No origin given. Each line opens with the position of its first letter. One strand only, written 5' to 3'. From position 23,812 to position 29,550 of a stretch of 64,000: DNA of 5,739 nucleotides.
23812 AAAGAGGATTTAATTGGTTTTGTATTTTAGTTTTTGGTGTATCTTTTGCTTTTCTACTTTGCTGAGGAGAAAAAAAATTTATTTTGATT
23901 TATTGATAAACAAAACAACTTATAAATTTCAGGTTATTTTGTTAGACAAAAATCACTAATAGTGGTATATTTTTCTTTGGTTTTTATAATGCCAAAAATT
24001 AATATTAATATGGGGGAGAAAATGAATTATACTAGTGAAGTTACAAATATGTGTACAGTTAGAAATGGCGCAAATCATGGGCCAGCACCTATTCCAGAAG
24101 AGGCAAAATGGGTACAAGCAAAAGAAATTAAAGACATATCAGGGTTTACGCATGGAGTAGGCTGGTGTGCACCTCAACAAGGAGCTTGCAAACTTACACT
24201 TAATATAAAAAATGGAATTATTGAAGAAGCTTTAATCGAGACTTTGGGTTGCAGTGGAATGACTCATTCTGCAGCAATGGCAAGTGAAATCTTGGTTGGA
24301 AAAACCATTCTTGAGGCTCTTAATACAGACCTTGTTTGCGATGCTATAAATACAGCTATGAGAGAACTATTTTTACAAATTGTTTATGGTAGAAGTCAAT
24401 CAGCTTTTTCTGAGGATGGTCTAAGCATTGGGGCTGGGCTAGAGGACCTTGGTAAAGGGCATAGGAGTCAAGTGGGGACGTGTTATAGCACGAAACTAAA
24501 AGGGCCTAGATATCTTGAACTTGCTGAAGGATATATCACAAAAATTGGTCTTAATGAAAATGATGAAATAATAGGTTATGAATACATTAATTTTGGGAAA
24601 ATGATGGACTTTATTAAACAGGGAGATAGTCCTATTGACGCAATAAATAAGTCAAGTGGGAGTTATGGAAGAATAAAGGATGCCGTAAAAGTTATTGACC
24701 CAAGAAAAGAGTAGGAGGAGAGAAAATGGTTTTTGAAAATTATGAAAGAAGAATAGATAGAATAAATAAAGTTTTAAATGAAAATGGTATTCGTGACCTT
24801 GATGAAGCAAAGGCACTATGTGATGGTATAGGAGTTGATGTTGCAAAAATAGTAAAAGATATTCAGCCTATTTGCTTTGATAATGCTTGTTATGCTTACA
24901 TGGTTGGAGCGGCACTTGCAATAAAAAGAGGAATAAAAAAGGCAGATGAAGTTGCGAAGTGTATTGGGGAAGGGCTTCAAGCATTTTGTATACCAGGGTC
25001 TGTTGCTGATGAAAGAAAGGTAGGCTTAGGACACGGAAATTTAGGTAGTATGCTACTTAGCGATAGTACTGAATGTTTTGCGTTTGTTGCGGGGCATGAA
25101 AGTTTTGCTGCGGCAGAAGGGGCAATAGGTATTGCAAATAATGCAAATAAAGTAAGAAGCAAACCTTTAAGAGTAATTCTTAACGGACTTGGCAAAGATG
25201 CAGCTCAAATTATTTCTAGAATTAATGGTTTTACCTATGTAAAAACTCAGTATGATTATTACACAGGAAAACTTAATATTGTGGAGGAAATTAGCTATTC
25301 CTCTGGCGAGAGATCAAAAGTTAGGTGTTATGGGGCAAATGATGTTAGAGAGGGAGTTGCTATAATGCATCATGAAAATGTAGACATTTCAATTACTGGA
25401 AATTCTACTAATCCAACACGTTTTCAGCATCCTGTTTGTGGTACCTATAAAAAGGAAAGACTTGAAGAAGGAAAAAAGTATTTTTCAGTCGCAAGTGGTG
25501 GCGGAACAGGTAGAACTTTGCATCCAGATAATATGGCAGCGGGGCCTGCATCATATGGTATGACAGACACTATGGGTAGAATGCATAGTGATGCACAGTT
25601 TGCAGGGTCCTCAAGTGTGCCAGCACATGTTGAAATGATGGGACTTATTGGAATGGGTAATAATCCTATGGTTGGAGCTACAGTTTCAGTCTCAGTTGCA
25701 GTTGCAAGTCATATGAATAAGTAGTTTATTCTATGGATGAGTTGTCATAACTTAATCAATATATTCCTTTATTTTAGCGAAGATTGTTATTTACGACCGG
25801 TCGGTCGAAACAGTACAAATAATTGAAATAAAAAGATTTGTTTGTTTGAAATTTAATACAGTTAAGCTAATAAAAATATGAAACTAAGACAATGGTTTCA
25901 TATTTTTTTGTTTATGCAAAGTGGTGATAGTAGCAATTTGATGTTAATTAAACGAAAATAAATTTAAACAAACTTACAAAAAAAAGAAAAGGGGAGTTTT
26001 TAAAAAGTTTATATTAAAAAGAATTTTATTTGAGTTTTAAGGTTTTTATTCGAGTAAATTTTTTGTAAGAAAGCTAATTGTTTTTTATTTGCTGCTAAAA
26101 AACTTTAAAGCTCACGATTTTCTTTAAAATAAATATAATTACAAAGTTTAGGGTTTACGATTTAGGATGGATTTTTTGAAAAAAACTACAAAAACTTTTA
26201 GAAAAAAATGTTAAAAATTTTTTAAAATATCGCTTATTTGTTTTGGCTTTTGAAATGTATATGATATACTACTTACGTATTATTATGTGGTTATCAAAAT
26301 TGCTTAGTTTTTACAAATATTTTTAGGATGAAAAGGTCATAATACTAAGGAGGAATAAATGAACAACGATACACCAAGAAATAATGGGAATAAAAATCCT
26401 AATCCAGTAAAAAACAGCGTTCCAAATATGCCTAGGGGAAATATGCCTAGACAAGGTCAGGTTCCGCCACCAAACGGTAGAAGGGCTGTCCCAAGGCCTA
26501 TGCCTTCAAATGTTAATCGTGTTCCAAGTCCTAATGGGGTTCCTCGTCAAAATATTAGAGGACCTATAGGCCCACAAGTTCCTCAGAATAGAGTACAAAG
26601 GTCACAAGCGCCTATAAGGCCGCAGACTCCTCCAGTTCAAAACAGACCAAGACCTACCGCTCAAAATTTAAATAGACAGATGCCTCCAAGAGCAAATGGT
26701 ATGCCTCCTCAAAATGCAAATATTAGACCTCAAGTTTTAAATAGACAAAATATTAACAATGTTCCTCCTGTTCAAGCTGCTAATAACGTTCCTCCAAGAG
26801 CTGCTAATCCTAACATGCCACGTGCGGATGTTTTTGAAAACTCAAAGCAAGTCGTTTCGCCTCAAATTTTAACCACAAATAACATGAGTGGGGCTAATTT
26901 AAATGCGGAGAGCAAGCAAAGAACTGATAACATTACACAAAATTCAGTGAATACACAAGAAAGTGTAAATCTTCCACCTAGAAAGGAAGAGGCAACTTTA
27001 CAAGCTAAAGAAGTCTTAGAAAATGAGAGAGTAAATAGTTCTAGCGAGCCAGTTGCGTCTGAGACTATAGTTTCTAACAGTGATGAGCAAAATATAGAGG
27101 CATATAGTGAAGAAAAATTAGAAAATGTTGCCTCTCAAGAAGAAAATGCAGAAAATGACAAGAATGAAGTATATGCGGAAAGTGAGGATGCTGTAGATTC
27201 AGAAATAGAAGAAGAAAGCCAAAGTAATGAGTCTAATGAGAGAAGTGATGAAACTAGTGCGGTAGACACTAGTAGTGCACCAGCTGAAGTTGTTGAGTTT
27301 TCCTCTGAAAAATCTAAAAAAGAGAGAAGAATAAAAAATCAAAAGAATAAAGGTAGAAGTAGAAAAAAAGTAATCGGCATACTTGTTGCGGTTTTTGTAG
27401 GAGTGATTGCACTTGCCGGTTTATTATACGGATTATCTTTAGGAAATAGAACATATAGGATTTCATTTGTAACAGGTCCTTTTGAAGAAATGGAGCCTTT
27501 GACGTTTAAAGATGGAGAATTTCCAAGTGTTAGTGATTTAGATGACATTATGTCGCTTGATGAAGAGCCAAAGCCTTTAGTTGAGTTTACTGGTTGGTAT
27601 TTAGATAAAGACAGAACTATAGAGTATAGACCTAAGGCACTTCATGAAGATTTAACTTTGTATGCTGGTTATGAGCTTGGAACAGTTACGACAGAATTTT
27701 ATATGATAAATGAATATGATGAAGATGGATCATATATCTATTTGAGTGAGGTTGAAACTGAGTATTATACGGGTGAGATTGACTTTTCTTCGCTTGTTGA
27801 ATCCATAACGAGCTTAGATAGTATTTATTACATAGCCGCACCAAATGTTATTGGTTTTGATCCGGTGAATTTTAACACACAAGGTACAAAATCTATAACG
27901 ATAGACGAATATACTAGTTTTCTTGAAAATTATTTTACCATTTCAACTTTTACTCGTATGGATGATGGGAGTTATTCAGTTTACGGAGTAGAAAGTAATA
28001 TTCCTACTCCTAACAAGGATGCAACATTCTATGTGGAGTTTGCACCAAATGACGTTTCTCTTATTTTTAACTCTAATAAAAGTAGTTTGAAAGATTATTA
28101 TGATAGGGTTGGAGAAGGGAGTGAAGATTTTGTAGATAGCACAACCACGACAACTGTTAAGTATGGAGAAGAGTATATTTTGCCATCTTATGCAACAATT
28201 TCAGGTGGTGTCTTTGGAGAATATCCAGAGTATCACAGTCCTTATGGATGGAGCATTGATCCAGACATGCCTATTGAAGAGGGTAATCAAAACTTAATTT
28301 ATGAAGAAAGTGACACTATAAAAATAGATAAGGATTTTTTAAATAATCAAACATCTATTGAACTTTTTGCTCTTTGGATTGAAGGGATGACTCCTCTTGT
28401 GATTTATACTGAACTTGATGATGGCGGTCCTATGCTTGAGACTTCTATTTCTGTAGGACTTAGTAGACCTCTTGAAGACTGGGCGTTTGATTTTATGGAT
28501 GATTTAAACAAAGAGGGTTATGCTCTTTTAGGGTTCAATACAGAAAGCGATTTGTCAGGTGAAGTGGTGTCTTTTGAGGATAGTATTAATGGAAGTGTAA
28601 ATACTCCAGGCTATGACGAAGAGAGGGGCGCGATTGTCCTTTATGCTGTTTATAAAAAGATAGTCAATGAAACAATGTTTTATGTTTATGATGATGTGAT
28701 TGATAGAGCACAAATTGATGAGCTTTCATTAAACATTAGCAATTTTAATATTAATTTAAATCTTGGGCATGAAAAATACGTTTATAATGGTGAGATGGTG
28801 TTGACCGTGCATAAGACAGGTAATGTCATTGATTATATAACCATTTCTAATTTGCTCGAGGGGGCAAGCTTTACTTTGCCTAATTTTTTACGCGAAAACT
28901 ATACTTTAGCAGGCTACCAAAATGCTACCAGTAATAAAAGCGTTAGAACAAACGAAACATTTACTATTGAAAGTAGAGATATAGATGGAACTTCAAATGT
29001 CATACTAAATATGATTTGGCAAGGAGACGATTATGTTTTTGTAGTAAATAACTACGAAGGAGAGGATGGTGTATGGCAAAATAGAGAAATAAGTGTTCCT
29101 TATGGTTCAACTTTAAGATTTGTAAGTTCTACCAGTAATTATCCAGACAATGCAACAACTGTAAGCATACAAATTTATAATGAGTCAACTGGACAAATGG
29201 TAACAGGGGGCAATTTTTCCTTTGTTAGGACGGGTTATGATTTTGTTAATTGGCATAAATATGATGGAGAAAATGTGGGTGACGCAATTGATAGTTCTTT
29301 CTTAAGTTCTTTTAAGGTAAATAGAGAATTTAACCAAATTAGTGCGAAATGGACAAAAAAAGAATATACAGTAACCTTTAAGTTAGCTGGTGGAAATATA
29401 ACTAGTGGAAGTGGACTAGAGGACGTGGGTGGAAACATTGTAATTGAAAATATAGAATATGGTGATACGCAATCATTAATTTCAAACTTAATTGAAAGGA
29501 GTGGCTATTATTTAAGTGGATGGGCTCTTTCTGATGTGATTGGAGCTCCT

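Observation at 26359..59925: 33.6-kb gene for an 11,188-aa modular surface filament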

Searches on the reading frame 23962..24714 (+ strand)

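Call 7: search_protein_families(library=pfam, proteins=[window:23962-24714:+], max_evalue=0.01)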
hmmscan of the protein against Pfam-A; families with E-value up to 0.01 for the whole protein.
window:23962-24714:+ (250 aa): 1 family
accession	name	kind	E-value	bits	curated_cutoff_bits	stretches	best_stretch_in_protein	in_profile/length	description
PF01592.21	NifU_N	-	0.00015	22.3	22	1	76-133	38-95/127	NifU-like N terminal domain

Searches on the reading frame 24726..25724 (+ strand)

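Call 7: search_protein_families(library=pfam, proteins=[window:24726-25724:+], max_evalue=0.01)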
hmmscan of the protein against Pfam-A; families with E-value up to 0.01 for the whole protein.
window:24726-25724:+ (332 aa): 1 family
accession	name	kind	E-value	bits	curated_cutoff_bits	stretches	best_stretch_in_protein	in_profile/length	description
PF14057.11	GGGtGRT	-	9.4e-192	636.6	27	1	3-327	1-325/327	GGGtGRT protein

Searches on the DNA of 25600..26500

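Call 97: search_rna_families(source=window, start=25600, end=26500, threshold=evalue, max_evalue=1)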
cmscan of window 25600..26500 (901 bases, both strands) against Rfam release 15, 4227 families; matches with E-value up to 1: 0.
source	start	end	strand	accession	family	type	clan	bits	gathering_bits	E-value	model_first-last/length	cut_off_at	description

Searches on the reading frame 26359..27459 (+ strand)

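Call 34: search_protein_families(library=pfam, proteins=[window:26359-27459:+], max_evalue=1)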
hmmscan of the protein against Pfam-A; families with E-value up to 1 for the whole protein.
window:26359-27459:+ (367 aa): 5 families
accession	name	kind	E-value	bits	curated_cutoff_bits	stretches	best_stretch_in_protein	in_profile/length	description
PF05808.16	Podoplanin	-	0.0021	18.8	30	1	250-355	19-122/135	Podoplanin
PF15012.11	DUF4519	-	0.0036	17.9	27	1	316-351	12-47/56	Domain of unknown function (DUF4519)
PF14610.12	Psg1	-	0.071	13.3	30.1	1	296-367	121-183/186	Ykl077w/Psg1 (Pma1 Stabilization in Golgi)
PF09716.15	ETRAMP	-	0.16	12.4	29.1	1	307-361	27-75/81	Malarial early transcribed membrane protein (ETRAMP)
PF00584.25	SecE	-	0.31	11.4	22.7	1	334-359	18-43/55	SecE/Sec61-gamma subunits of protein translocation complex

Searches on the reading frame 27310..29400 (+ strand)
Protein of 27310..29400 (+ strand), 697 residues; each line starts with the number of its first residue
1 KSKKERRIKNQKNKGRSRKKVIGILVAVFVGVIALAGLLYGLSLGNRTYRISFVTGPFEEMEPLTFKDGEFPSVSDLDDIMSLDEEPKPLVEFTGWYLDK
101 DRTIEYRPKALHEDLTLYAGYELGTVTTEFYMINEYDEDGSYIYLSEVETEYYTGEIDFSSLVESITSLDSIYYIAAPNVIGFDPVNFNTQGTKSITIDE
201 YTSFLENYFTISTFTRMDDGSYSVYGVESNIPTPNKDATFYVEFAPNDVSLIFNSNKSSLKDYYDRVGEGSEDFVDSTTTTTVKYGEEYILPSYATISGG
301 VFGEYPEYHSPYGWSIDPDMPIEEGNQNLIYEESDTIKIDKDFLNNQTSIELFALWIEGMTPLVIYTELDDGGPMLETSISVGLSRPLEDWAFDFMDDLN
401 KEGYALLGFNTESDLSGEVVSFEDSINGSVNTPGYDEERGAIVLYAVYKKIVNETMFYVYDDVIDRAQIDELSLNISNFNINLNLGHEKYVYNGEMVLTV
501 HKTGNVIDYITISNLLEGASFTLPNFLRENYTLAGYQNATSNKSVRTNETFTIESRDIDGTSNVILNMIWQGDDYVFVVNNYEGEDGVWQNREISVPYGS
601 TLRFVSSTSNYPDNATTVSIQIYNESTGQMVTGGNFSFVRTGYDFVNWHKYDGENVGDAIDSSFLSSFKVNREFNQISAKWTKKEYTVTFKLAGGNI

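Call 23: find_related_loci(query=window:27310-29400:+, collection=genome_contigs, flank=3000)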
Query window:27310-29400:+ (697 aa) in genome_contigs; peptide patterns used: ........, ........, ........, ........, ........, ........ (x = any residue, [..] = any of these).
108 stretches matched a pattern; 1 encode a relative of the query (tblastn E <= 1e-3); 1 distinct loci.
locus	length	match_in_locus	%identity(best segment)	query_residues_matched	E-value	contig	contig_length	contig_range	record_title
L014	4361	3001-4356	83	8-459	0e+0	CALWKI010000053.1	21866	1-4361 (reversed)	MAG: uncultured Clostridia bacterium isolate E27__bin405 genome assembly, contig: E27__k127_711198, whole genome shotgun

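Call 34: search_protein_families(library=pfam, proteins=[window:27460-29259:+], max_evalue=1)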
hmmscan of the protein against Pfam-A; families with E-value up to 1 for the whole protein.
window:27460-29259:+ (600 aa): 3 families
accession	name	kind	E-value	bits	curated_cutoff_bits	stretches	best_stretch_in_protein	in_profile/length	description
PF09479.16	Flg_new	-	5e-08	33.4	27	1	41-69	33-64/65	Listeria-Bacteroides repeat domain (List_Bact_rpt)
PF18202.7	TQ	-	0.12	13.2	23.8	1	444-513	13-78/127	T-Q ester bond containing domain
PF16720.10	Albumin_I_a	-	0.26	11.7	23.8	1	248-269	17-38/48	Albumin I chain a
